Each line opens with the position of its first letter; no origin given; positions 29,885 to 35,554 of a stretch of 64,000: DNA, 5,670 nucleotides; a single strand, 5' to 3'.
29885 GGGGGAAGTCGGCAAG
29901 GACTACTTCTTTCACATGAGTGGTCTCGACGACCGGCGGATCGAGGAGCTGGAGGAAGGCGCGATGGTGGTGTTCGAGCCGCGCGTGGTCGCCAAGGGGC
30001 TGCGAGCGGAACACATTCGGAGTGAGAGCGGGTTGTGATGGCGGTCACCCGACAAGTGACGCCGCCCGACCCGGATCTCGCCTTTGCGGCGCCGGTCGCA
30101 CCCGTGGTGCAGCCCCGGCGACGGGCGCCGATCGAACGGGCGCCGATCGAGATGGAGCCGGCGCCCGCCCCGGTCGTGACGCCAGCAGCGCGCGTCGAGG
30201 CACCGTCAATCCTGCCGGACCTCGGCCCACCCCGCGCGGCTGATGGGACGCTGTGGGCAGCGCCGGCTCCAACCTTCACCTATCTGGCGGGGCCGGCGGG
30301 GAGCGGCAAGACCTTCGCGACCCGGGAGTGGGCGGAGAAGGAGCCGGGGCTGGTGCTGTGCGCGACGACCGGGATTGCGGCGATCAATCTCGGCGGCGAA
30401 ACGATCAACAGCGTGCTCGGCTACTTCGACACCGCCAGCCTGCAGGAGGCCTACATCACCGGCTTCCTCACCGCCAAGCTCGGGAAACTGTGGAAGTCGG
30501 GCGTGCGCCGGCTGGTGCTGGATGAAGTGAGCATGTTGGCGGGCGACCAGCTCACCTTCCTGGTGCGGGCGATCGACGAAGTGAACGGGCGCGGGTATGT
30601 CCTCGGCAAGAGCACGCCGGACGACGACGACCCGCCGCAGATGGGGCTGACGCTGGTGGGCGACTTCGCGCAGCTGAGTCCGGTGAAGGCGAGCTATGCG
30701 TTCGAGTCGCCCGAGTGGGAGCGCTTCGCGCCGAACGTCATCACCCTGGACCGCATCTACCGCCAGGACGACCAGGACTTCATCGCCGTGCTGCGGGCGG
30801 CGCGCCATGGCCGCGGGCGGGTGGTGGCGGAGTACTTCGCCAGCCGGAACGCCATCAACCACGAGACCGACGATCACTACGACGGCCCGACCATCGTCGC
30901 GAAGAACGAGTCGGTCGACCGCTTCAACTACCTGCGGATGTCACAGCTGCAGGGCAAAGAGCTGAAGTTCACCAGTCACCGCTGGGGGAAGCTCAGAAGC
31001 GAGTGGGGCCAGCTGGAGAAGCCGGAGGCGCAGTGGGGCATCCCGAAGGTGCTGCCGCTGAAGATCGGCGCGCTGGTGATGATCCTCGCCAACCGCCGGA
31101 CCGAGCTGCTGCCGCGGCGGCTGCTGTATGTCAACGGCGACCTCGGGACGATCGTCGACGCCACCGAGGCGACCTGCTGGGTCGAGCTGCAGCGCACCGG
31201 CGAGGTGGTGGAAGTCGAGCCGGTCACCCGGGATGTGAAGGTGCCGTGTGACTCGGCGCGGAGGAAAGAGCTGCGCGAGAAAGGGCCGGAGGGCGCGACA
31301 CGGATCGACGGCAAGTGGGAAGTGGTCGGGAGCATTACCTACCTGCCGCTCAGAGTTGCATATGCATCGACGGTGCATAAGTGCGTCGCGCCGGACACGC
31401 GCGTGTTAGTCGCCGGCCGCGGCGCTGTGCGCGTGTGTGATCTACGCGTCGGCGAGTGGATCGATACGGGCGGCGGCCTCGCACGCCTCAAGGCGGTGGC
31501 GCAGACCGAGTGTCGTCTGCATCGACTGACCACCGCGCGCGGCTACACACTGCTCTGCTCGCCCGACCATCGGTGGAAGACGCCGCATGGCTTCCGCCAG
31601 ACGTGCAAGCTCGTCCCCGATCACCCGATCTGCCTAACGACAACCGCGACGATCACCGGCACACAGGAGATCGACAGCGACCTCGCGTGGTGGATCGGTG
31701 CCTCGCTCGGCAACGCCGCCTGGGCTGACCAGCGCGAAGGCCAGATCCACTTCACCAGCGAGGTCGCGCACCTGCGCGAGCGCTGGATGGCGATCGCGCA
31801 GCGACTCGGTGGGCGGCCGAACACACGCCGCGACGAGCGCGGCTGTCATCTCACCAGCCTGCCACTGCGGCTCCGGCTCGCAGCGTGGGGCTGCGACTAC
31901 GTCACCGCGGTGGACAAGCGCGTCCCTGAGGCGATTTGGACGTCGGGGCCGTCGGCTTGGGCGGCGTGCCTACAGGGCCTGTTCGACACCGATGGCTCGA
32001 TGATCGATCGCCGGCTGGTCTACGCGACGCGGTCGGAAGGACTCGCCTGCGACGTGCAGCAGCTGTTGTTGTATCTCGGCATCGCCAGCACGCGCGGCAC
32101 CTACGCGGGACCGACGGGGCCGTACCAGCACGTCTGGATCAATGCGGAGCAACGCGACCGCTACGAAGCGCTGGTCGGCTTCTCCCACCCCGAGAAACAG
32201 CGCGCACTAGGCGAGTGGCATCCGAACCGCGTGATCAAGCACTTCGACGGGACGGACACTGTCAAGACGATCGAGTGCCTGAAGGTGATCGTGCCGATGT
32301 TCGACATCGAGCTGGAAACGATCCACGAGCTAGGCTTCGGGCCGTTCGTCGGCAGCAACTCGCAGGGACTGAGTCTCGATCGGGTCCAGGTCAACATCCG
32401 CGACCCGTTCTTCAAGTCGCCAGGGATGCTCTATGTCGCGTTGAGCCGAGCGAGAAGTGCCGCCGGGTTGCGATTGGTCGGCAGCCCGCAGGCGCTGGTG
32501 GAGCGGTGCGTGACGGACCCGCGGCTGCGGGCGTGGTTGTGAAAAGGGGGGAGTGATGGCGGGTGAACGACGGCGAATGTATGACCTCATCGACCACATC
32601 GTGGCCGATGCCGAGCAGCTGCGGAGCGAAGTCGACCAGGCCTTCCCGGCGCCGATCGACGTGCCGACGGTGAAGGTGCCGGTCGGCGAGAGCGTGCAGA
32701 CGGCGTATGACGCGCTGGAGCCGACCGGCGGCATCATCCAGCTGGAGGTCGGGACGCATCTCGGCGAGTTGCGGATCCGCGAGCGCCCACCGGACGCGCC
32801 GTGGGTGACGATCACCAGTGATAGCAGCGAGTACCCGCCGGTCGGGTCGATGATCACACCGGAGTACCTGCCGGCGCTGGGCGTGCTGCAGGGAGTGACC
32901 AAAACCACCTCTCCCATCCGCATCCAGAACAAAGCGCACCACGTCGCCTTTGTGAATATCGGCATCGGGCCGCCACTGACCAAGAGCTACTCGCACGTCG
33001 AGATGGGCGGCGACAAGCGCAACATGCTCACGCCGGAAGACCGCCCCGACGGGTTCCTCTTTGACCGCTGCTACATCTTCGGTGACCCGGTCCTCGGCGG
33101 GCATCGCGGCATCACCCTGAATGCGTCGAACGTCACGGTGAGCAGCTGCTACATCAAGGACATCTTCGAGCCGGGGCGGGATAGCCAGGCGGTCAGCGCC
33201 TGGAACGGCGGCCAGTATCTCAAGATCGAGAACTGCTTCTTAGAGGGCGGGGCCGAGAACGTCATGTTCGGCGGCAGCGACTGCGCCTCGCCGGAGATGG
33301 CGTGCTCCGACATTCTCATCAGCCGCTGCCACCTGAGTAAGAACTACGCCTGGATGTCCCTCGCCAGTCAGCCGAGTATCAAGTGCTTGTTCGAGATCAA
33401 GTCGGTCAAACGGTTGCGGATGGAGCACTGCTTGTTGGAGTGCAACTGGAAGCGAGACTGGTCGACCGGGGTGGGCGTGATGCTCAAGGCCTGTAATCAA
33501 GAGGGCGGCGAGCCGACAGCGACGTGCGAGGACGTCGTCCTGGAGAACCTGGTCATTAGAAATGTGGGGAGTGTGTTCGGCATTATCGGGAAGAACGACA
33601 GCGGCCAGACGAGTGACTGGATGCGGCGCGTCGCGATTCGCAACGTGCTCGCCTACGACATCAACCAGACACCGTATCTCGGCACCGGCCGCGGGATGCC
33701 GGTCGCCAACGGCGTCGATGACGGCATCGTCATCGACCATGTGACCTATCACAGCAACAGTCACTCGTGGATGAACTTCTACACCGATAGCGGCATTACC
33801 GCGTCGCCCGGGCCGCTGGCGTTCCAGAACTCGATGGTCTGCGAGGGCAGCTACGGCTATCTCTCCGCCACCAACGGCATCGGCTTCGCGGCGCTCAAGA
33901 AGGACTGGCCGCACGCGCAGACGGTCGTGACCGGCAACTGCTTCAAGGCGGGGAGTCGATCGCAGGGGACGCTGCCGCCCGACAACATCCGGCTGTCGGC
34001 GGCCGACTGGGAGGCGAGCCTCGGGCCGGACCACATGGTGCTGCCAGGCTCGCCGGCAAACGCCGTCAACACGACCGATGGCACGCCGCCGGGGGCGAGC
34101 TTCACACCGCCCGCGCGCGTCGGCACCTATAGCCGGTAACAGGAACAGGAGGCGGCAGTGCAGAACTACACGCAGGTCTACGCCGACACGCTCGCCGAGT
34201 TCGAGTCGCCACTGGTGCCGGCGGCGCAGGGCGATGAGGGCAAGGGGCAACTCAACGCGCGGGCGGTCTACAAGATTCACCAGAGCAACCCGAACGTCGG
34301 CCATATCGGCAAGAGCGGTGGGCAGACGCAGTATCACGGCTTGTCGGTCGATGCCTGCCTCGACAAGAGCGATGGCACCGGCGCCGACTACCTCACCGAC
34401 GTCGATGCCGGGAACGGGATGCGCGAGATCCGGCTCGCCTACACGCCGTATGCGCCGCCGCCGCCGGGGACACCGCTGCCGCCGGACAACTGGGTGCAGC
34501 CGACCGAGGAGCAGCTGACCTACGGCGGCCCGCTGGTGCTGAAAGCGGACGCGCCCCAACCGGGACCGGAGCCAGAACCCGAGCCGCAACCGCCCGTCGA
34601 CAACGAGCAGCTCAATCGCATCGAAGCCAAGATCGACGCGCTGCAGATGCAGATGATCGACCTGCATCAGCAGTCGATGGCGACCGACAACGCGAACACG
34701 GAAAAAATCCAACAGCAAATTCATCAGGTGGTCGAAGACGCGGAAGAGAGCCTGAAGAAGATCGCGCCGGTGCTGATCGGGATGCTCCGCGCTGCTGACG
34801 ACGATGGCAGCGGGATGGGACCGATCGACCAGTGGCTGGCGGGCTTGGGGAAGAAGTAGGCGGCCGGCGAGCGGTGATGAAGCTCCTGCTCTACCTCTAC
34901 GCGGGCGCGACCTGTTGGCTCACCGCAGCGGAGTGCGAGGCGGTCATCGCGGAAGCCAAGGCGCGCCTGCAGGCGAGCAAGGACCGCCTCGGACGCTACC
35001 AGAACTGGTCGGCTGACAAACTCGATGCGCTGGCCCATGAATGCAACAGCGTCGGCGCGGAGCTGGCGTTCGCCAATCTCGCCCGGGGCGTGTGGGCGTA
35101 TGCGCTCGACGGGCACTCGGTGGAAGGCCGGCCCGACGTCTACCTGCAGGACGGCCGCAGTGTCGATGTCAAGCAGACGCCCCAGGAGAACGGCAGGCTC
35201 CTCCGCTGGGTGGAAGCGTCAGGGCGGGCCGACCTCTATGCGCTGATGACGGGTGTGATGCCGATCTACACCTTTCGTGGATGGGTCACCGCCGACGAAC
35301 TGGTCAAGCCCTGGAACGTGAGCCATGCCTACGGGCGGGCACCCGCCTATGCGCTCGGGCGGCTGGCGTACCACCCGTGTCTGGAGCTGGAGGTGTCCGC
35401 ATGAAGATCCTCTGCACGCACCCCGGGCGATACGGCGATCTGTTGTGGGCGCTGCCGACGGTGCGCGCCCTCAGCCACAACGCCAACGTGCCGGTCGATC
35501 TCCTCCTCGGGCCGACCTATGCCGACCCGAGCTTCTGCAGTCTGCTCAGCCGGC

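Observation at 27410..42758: Phage-borne glycan assembly/tailoring island wrapped around the helicase and the int-attP locus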

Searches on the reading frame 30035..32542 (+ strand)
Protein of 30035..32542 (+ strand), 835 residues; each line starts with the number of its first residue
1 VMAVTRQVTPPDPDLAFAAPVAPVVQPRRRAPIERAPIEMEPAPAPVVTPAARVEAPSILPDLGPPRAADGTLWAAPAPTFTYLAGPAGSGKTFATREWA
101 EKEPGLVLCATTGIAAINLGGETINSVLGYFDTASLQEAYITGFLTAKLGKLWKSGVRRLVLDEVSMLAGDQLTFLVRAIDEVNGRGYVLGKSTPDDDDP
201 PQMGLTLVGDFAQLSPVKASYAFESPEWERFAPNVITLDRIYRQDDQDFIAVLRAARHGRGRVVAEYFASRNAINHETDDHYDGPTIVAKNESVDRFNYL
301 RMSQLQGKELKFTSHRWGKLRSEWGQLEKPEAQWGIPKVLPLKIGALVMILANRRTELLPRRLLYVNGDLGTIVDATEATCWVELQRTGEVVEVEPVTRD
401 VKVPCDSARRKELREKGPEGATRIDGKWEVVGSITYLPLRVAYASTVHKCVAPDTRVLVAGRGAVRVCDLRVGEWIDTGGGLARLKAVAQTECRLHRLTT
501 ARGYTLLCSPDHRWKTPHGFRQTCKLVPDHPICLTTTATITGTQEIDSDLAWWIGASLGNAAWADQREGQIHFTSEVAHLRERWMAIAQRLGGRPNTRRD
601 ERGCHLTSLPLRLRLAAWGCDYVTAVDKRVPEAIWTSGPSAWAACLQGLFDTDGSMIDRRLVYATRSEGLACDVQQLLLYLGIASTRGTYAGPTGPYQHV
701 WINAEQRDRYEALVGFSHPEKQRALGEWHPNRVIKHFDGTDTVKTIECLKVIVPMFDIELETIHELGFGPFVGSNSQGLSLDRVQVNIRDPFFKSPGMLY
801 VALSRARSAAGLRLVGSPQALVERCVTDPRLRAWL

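Call 7: search_protein_families(library=pfam, proteins=[window:30035-32542:+], max_evalue=0.01)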
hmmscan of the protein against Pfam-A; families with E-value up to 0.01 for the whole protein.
window:30035-32542:+ (835 aa): 6 families
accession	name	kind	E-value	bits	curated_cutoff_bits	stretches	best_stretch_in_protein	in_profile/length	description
PF13604.12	AAA_30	-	3.7e-14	53.3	27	2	81-186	20-118/191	AAA domain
PF14528.11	LAGLIDADG_3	-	8e-12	45.7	22.5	1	643-715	4-82/82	LAGLIDADG-like domain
PF05970.20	PIF1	-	1.8e-07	31.5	25.9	1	80-247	23-192/223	PIF1-like helicase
PF13245.12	AAA_19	-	4e-05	24.2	25.1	1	80-217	12-132/134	AAA domain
PF01443.25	Viral_helicase1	-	0.00018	21.8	21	0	774-809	183-223/228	Viral superfamily 1 RNA helicase core domain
PF14623.11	Vint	-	0.0077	16.5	27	0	450-512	2-62/166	Hint-domain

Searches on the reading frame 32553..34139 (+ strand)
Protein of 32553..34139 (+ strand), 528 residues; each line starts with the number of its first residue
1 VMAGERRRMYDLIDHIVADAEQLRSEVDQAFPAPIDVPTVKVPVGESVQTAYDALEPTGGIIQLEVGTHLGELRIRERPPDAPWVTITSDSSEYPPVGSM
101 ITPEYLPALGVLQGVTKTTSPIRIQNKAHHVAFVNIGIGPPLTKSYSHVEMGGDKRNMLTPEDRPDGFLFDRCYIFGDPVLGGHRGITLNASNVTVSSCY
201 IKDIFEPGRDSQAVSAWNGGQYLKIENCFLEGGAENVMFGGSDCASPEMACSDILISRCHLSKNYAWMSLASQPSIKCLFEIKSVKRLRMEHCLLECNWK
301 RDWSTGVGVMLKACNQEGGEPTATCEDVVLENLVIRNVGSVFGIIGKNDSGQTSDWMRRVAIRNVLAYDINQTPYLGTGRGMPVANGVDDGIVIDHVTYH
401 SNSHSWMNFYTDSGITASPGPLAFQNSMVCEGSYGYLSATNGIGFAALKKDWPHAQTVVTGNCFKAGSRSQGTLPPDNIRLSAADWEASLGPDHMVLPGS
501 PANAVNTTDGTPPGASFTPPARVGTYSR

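Call 7: search_protein_families(library=pfam, proteins=[window:32553-34139:+], max_evalue=0.01)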
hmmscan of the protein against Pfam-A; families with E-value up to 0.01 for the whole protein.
window:32553-34139:+ (528 aa): 1 family
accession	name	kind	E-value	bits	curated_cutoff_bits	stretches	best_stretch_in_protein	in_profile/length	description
PF13229.12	Beta_helix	-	0.0025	17.9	25.9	0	182-299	44-138/158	Right handed beta helix region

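Call 11: search_protein_families(library=phrogs, proteins=[window:32553-34139:+], max_evalue=0.01)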
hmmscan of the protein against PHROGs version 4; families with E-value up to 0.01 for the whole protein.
window:32553-34139:+ (528 aa): 0 families

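Call 57: search_protein_families(library=ncbifam, proteins=[window:32553-34139:+], max_evalue=0.1)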
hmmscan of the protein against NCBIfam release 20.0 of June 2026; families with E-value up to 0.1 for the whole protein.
window:32553-34139:+ (528 aa): 0 families

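Call 64: search_solved_structures(query=window:32553-34139:+, max_evalue=1)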
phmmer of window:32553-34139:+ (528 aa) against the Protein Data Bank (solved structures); distinct sequences matched with E-value up to 1: 0.

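Call 66: search_dna_similar(query=window:32553-34139:+, collection=phages, mode=protein, max_evalue=0.001, max_rows=15)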
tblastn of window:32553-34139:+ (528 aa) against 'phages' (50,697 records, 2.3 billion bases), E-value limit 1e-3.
No match.

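Call 76: search_protein_representatives(protein=window:32553-34139:+)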
Query: 528 residues. Proteins with E-value up to 0.001 (for the whole library): 4270; up to 1e-10: 3159; up to 1e-30: 780. The best 150 are listed.
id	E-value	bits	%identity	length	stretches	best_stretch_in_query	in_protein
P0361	2.6e-146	505.0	49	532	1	2-517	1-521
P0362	1.3e-118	413.6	44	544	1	7-516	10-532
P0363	5.8e-104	365.2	39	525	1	13-516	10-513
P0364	7.0e-104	364.9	40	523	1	9-516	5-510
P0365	1.7e-101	357.0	40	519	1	8-517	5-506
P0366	1.1e-99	351.0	42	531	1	39-517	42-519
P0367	3.4e-99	349.5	38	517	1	10-495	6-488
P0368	2.3e-93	330.2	39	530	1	10-519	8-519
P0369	9.7e-91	321.6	38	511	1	20-516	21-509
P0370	6.6e-87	308.9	37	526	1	8-517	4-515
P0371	3.6e-86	306.5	38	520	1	12-516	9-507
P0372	3.6e-84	299.9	35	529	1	2-520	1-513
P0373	3.3e-80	286.8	35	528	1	39-517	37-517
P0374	1.2e-79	285.0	37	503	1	41-491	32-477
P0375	8.0e-79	282.2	35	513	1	32-518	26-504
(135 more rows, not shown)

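Call 78: search_protein_families(library=pfam, alignment_id=A7, max_evalue=0.001)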
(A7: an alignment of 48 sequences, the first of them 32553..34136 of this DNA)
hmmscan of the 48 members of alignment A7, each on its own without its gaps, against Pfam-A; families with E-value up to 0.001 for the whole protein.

A. member 1, window:32553-34136:+ (528 aa): 0 families

B. families by the number of members that match (of 48 scanned): 56 families (the first 25 are shown)
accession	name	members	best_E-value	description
PF13229.12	Beta_helix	16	1.6e-19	Right handed beta helix region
PF03422.21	CBM_6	6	1.7e-45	Carbohydrate binding module (family 6)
PF18099.7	CBM_35_2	6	4.4e-28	Carbohydrate binding module (family 35)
PF17957.7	Big_7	5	1.3e-95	Bacterial Ig domain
PF13004.13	BACON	5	1.2e-45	Putative binding domain, N-terminal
PF19190.6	BACON_2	5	4.5e-41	Viral BACON domain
PF18911.6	PKD_4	4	5.7e-71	PKD domain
PF19077.6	Big_13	4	4.7e-18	Bacterial Ig-like domain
PF16990.11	CBM_35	4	2.1e-10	Carbohydrate binding module (family 35)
PF00801.26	PKD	3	1.4e-30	PKD domain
PF16656.11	Pur_ac_phosph_N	3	6.3e-16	Purple acid Phosphatase, N-terminal domain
PF06439.18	3keto-disac_hyd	3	2.5e-13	3-keto-disaccharide hydrolase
PF22352.2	K319L-like_PKD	2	4.2e-91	K319L-like, PKD domain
PF00041.27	fn3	2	8.6e-15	Fibronectin type III domain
PF13750.12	Big_3_3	2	6.9e-14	Bacterial Ig-like domain (group 3)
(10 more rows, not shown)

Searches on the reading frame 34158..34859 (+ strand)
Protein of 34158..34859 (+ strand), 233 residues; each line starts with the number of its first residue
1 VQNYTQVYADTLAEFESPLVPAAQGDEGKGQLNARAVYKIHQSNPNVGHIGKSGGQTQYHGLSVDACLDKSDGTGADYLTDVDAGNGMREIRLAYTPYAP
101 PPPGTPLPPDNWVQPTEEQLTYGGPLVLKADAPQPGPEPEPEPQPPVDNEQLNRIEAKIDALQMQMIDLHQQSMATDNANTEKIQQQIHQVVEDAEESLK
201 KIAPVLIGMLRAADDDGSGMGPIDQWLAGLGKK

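Call 7: search_protein_families(library=pfam, proteins=[window:34158-34859:+], max_evalue=0.01)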
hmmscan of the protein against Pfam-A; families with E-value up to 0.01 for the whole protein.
window:34158-34859:+ (233 aa): 0 families

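Call 11: search_protein_families(library=phrogs, proteins=[window:34158-34859:+], max_evalue=0.01)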
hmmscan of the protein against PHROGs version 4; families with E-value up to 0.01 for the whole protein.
window:34158-34859:+ (233 aa): 0 families

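Call 57: search_protein_families(library=ncbifam, proteins=[window:34158-34859:+], max_evalue=0.1)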
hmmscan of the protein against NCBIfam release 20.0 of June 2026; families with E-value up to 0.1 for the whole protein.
window:34158-34859:+ (233 aa): 1 family
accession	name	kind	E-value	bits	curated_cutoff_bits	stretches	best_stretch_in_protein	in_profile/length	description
NF052682.1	morpho_FcmC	equivalog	0.00012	22.4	90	1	141-194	50-104/159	filament morphology membrane protein FcmC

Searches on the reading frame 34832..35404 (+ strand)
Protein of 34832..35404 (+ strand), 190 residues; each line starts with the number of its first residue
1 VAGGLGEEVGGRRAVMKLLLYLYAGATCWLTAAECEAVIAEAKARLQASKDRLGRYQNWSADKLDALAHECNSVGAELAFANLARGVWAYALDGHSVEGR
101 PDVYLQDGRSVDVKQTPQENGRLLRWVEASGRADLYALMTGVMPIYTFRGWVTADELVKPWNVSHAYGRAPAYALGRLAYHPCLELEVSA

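Call 7: search_protein_families(library=pfam, proteins=[window:34832-35404:+], max_evalue=0.01)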
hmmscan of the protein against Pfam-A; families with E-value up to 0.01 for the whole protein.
window:34832-35404:+ (190 aa): 0 families

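Call 11: search_protein_families(library=phrogs, proteins=[window:34832-35404:+], max_evalue=0.01)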
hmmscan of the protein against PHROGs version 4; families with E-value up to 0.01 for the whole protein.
window:34832-35404:+ (190 aa): 1 family
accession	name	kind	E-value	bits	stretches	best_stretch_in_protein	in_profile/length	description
phrog_18407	-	unknown function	0.00052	21.1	1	30-186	6-158/162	-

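Call 57: search_protein_families(library=ncbifam, proteins=[window:34832-35404:+], max_evalue=0.1)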
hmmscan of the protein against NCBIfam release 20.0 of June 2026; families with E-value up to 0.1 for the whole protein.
window:34832-35404:+ (190 aa): 0 families
